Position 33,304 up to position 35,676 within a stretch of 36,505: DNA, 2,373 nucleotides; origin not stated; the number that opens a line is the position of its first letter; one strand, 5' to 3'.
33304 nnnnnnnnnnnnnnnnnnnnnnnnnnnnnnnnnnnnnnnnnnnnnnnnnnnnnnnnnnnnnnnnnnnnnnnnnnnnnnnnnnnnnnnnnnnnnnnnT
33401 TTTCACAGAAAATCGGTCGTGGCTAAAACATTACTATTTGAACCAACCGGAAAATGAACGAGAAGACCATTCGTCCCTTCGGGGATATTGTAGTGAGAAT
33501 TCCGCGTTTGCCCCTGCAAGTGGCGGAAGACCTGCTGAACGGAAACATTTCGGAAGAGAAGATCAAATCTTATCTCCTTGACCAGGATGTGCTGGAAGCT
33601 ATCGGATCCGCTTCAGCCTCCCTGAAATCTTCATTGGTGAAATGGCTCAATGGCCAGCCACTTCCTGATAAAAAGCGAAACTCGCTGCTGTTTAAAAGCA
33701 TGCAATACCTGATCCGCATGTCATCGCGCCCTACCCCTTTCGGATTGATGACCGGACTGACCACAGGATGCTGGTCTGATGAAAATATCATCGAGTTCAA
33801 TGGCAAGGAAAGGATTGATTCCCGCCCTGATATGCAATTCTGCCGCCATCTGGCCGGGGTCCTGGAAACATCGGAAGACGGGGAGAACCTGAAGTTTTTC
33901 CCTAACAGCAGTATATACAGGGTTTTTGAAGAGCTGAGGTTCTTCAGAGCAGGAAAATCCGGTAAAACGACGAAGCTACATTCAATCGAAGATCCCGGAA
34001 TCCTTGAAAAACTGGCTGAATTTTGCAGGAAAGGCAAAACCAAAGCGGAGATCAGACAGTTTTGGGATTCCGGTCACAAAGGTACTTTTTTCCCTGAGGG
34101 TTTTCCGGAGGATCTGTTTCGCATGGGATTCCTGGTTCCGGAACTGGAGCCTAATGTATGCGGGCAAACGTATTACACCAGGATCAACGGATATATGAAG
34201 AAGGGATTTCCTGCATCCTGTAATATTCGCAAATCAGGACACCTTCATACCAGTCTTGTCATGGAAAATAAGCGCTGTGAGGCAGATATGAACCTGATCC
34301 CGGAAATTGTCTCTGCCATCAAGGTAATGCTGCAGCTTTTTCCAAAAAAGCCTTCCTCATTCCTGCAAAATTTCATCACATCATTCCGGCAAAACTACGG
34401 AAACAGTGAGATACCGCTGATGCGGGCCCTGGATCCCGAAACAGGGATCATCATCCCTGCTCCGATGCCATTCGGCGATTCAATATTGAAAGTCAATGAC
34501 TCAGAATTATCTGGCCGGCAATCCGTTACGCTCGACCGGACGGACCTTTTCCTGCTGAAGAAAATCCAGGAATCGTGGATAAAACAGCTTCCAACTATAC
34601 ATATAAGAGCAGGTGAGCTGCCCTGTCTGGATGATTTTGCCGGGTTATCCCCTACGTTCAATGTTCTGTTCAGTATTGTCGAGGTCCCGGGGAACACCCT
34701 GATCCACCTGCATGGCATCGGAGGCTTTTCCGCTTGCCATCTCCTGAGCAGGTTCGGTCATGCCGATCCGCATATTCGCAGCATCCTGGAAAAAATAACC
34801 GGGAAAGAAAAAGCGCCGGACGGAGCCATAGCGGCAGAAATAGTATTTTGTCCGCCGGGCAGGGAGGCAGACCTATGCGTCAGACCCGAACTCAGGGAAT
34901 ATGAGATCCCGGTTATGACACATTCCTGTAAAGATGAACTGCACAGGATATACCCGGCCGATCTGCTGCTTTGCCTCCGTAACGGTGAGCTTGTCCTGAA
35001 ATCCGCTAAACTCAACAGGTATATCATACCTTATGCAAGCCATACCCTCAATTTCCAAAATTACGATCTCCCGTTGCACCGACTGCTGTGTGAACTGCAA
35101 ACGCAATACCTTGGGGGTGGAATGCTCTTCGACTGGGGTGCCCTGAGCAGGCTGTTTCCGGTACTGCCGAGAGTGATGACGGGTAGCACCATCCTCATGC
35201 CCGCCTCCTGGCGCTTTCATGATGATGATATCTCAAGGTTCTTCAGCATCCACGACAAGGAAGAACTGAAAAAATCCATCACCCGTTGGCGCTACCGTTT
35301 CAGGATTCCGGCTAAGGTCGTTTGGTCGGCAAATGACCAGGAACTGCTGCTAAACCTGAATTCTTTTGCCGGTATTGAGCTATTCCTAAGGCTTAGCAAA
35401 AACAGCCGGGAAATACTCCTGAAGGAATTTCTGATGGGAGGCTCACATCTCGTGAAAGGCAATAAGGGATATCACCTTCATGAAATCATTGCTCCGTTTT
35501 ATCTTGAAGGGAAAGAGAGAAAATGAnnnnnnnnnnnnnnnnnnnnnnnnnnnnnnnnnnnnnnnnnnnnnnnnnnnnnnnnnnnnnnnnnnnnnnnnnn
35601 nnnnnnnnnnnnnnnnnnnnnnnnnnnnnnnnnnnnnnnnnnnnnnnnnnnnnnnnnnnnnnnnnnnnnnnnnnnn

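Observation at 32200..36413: Class I lanthipeptide modification operon: lanC followed by a split lanB (glutamylation and elimination domains as separate genes)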

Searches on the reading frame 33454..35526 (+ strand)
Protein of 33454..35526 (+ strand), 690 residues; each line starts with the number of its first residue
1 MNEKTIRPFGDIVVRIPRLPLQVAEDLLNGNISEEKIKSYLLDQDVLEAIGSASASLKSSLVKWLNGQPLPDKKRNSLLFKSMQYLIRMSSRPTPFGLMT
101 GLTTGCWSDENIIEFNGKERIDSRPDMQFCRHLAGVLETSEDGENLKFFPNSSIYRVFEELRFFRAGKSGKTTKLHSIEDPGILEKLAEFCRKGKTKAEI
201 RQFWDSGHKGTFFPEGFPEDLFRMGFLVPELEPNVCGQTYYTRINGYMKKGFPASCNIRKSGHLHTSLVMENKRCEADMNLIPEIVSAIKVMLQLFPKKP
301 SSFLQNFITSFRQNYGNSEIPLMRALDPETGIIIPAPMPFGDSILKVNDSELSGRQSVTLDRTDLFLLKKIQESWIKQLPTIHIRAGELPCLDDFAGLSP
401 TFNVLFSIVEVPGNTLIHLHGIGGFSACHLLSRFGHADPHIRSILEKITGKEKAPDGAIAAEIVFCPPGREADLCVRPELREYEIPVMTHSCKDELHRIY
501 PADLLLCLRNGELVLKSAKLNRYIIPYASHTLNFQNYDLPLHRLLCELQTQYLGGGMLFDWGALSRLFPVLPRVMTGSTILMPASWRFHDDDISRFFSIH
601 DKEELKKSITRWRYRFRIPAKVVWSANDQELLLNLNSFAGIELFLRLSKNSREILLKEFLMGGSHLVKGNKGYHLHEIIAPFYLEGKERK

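Call 3: search_protein_families(library=pfam, proteins=[window:33454-35526:+], max_evalue=0.01)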
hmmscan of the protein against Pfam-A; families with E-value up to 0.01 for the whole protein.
window:33454-35526:+ (690 aa): 1 family
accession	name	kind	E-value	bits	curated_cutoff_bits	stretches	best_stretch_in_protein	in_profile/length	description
PF04738.18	Lant_dehydr_N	-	1.8e-83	281.2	28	2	263-643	266-648/649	Lantibiotic dehydratase, N terminus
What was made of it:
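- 33454..35526 (+): lanB-N: stand-alone LanB glutamylation protein (690 aa). Pfam Lant_dehydr_N 1.8e-83 (call 3).
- On Class I lanthipeptide biosynthetic system (LanB + LanC): Pfam 1.8e-83 (call 3).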

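Call 4: search_protein_families(library=ncbifam, proteins=[window:33454-35526:+], max_evalue=0.01)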
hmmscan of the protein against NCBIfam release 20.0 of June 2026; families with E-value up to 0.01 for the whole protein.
window:33454-35526:+ (690 aa): 0 families

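Call 9: find_homologous_proteins(query=window:33454-35526:+, max_evalue=1e-10)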
Query window:33454-35526:+ (690 aa): 60 proteins with E <= 1e-10 among 8000 candidates.
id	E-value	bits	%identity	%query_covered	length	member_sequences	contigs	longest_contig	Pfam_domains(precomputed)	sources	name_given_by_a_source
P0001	3.8e-155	536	39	100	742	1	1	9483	PF04738.19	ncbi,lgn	-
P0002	1.1e-141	492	37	99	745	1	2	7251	PF04738.19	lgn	-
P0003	1.2e-84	303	30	99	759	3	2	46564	PF04738.19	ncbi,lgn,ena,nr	ncbi:MAG: lantibiotic dehydratase family protein [Candidatus Aminicenantes bacterium]|nr:lantibiotic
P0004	2.4e-84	302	31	99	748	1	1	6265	PF04738.19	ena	-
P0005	4.6e-84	301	29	99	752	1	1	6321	PF04738.19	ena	-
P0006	6.0e-83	297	30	99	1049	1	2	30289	PF14028.12,PF04738.19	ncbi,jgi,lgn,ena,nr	ncbi:MAG TPA: lantibiotic dehydratase [Bacteroidales bacterium]|nr:lantibiotic dehydratase [Bacteroi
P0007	5.0e-81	291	29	97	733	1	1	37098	PF04738.19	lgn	-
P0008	3.7e-80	288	29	98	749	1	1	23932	PF04738.19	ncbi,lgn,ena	-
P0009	4.2e-79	285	30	98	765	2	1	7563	PF04738.19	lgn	-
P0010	1.7e-78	283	29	98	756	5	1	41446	PF04738.19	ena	-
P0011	2.1e-78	282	29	99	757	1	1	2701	PF04738.19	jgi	jgi:hypothetical protein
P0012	1.5e-75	273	28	98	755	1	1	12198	PF04738.19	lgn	-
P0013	5.9e-75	271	28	98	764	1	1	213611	PF04738.19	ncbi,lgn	ncbi:MAG: lantibiotic dehydratase family protein [Bacteroidales bacterium]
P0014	1.4e-72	263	29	98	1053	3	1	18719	PF14028.12,PF04738.19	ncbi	-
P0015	4.3e-72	262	30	97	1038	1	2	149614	PF14028.12,PF04738.19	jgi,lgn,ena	jgi:thiopeptide-type bacteriocin biosynthesis protein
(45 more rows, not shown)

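Call 10: find_related_loci(query=window:33454-35526:+, collection=genome_contigs, flank=10000)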
Query window:33454-35526:+ (690 aa) in genome_contigs; peptide patterns used: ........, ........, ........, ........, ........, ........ (x = any residue, [..] = any of these).
25 stretches matched a pattern, but none encodes a relative of the query by tblastn (E <= 1e-3).

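Call 14: find_encoding_contigs(protein=P0001, flank=10000, max_places=3)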
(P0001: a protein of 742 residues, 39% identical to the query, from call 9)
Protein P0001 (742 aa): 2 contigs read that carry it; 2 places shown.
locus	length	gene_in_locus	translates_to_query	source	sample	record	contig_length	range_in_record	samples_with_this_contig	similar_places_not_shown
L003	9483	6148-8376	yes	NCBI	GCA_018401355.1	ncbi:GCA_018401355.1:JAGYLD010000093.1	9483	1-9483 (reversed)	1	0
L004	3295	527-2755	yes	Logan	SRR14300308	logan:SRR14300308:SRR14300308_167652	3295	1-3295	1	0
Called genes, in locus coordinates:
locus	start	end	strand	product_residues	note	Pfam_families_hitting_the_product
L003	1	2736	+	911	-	?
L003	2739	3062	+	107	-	PF00106:adh_short, PF13561:adh_short_C2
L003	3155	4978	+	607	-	PF00501:AMP-binding, PF23562:AMP-binding_C_3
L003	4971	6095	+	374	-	PF05147:LANC_like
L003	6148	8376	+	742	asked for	PF04738:Lant_dehydr_N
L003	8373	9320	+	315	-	PF14028:Lant_dehydr_C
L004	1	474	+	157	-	?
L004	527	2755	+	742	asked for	PF04738:Lant_dehydr_N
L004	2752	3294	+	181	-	?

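Call 15: find_encoding_contigs(protein=P0002, flank=10000, max_places=3)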
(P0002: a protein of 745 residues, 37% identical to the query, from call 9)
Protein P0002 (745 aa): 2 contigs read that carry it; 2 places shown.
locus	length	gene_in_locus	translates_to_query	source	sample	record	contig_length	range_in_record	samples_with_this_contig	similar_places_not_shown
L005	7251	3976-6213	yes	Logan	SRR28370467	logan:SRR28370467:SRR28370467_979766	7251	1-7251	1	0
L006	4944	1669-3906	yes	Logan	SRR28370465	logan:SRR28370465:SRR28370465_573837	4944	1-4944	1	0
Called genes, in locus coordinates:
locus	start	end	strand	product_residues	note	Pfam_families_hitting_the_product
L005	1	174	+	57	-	?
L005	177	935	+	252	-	PF00106:adh_short, PF01370:Epimerase (weak), PF02719:Polysacc_synt_2 (weak), PF08659:KR, PF13561:adh_short_C2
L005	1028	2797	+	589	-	PF00501:AMP-binding, PF23562:AMP-binding_C_3 (weak)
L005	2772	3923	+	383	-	PF05147:LANC_like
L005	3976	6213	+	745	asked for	PF04738:Lant_dehydr_N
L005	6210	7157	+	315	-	PF14028:Lant_dehydr_C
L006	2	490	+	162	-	?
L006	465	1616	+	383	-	PF05147:LANC_like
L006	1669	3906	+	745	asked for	PF04738:Lant_dehydr_N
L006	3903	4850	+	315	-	PF14028:Lant_dehydr_C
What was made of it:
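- In L003 and L005, lanC abuts or overlaps the housekeeping acyl-CoA ligase gene (calls 14, 15).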

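Call 16: find_encoding_contigs(protein=P0003, flank=10000, max_places=2)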
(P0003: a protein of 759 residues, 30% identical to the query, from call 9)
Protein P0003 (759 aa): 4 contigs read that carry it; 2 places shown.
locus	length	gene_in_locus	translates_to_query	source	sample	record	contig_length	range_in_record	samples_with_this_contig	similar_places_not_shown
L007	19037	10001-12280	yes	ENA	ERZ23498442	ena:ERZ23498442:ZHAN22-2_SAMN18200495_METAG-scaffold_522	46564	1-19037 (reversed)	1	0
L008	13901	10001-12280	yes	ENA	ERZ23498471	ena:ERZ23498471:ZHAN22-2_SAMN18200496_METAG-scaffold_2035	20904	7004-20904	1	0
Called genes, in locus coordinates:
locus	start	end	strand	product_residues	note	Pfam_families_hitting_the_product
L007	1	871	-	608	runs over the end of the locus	PF16697:Yop-YscD_cpl, PF00498:FHA, PF00158:Sigma54_activat, PF14532:Sigma54_activ_2, PF07728:AAA_5 (weak), PF25601:AAA_lid_14, PF02954:HTH_8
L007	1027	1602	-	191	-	PF05683:Fumerase_C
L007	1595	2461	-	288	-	PF05681:Fumerase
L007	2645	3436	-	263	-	PF00106:adh_short, PF08659:KR (weak), PF13561:adh_short_C2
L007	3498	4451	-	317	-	PF00696:AA_kinase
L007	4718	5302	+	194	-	PF13302:Acetyltransf_3, PF00583:Acetyltransf_1, PF13508:Acetyltransf_7 (weak)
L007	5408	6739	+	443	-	PF01663:Phosphodiest, PF00884:Sulfatase (weak)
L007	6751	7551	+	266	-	PF21033:RMD1-3 (weak)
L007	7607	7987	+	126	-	PF01042:Ribonuc_L-PSP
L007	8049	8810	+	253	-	PF02463:SMC_N (faint), PF00005:ABC_tran, PF13401:AAA_22 (weak), PF13304:AAA_21 (weak)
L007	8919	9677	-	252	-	PF00106:adh_short, PF08659:KR (weak), PF13561:adh_short_C2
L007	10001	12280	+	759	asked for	PF04738:Lant_dehydr_N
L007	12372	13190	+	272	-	PF14028:Lant_dehydr_C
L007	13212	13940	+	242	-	PF23023:Anti-Pycsar_Apyc1, PF00753:Lactamase_B, PF12706:Lactamase_B_2 (faint)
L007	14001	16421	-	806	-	PF00912:Transgly, PF00575:S1 (faint), PF00905:Transpeptidase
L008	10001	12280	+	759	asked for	PF04738:Lant_dehydr_N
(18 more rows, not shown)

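Call 20: find_related_loci(query=A1, collection=genome_contigs, flank=10000)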
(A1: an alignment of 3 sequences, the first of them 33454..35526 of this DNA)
Query A1 (690 aa) in genome_contigs; peptide patterns used: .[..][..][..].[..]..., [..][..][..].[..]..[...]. (x = any residue, [..] = any of these).
42 stretches matched a pattern; 1 encode a relative of the query (tblastn E <= 1e-3); 1 distinct loci.
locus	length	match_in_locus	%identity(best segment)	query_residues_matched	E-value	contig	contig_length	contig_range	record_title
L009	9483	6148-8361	39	1-690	3e-163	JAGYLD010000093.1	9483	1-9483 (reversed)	MAG: Bacteroidales bacterium isolate M50B84 93, whole genome shotgun sequence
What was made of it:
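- Host: the related contig is titled 'MAG: Bacteroidales bacterium': call 20.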

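Call 21: find_related_loci(query=A1, collection=metagenome_contigs, flank=10000)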
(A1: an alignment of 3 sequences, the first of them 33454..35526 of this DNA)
Query A1 (690 aa) in metagenome_contigs; peptide patterns used: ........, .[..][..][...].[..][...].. (x = any residue, [..] = any of these).
599 stretches matched a pattern, but none encodes a relative of the query by tblastn (E <= 1e-3).
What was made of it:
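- Tried and rejected: Genome and metagenome scans with the protein and with a clade alignment found only the L003 MAG or nothing (calls 10, 20, 21).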

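Call 22: find_encoding_contigs(protein=P0013, flank=10000, max_places=1)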
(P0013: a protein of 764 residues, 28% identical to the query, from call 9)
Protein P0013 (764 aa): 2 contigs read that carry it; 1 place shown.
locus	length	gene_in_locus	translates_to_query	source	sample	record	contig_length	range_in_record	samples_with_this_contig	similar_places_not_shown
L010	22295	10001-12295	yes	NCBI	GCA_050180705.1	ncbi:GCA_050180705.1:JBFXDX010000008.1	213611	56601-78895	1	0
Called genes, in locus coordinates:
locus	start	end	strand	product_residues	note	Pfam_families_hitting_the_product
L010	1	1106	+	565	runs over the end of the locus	PF00682:HMGL-like, PF02436:PYC_OADA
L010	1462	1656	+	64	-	PF28317:Lant_leader_dom (weak)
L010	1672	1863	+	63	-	PF28317:Lant_leader_dom (weak)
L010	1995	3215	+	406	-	PF05147:LANC_like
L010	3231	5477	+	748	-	PF04738:Lant_dehydr_N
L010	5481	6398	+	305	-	PF14028:Lant_dehydr_C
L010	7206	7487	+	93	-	PF08279:HTH_11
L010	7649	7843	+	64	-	-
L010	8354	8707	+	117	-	PF28317:Lant_leader_dom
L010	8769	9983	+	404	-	PF05147:LANC_like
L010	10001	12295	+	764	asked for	PF04738:Lant_dehydr_N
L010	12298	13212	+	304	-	PF14028:Lant_dehydr_C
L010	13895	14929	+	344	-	-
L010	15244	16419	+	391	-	-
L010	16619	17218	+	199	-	PF10988:DUF2807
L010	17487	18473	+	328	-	PF20329:DUF6624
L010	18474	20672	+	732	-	PF03412:Peptidase_C39, PF13529:Peptidase_C39_2 (weak), PF00664:ABC_membrane, PF00005:ABC_tran, PF02463:SMC_N (faint)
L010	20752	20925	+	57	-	PF13366:PDDEXK_3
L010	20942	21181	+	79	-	PF13366:PDDEXK_3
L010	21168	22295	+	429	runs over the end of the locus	-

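Call 23: find_encoding_contigs(protein=P0007, flank=10000, max_places=1)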
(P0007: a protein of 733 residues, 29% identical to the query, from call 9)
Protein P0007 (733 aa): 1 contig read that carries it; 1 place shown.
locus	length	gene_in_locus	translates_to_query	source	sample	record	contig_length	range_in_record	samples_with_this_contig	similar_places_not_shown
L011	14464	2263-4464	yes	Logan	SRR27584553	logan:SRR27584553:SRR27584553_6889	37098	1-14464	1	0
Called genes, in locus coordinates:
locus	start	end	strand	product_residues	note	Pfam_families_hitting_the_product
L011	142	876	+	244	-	PF13483:Lactamase_B_3, PF12706:Lactamase_B_2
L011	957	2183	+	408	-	PF05147:LANC_like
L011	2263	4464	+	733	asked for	PF04738:Lant_dehydr_N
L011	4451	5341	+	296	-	PF14028:Lant_dehydr_C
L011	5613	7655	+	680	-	PF03412:Peptidase_C39, PF00664:ABC_membrane, PF00005:ABC_tran, PF02463:SMC_N (faint)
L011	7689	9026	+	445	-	PF26002:Beta-barrel_AprE (weak)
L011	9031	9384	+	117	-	PF01797:Y1_Tnp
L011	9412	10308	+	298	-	PF04055:Radical_SAM (faint)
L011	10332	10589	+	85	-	-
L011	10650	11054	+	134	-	PF13588:HSDR_N_2, PF04313:HSDR_N (weak)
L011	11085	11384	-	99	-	PF08734:GYD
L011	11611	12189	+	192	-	-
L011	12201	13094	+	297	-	PF12864:DUF3822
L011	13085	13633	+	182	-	PF03602:Cons_hypoth95, PF05175:MTS, PF00398:RrnaAD, PF13847:Methyltransf_31, PF13649:Methyltransf_25 (weak)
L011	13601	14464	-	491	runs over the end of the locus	PF00578:AhpC-TSA, PF08534:Redoxin, PF00085:Thioredoxin (faint), PF13098:Thioredoxin_2 (weak), PF13905:Thioredoxin_8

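Call 24: find_encoding_contigs(protein=P0010, flank=10000, max_places=1)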
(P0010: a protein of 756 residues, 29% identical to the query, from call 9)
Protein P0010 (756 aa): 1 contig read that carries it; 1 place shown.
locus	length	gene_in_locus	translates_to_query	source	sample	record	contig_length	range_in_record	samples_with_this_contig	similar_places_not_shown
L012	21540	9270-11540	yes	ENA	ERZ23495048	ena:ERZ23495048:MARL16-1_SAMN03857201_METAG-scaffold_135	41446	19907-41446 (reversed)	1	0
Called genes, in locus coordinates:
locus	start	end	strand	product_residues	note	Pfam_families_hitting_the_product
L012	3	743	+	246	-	?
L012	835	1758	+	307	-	PF01545:Cation_efflux, PF16916:ZT_dimer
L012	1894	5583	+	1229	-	PF18076:FGAR-AT_N, PF18072:FGAR-AT_linker, PF02769:AIRS_C, PF22689:FGAR-AT_PurM_N-like, PF02769:AIRS_C, PF13507:GATase_5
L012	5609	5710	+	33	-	-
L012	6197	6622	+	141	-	PF00501:AMP-binding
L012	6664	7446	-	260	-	PF06144:DNA_pol3_delta (weak), PF21694:DNA_pol3_delta_C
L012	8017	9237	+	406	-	PF05147:LANC_like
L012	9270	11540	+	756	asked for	PF04738:Lant_dehydr_N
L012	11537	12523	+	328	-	PF14028:Lant_dehydr_C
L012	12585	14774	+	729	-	PF03412:Peptidase_C39, PF13529:Peptidase_C39_2 (faint), PF00664:ABC_membrane, PF00005:ABC_tran, PF02463:SMC_N (weak)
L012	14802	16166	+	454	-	PF25994:HH_AprE (weak), PF25885:HH_EMRA (faint)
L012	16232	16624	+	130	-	PF13588:HSDR_N_2, PF04313:HSDR_N (weak)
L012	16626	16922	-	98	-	PF08734:GYD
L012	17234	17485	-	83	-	-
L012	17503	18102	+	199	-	-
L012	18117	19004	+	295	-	PF12864:DUF3822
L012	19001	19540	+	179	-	PF03602:Cons_hypoth95, PF05175:MTS (weak), PF02086:MethyltransfD12 (faint), PF13847:Methyltransf_31, PF13649:Methyltransf_25, PF01861:BpsA_C (weak)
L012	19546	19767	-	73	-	PF11387:DUF2795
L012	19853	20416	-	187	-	PF01923:Cob_adeno_trans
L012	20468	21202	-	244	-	PF02463:SMC_N (weak), PF00005:ABC_tran, PF13304:AAA_21 (faint)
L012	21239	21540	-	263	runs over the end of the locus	PF01135:PCMT (faint), PF01596:Methyltransf_3, PF13847:Methyltransf_31, PF02390:Methyltransf_4 (weak), PF13578:Methyltransf_24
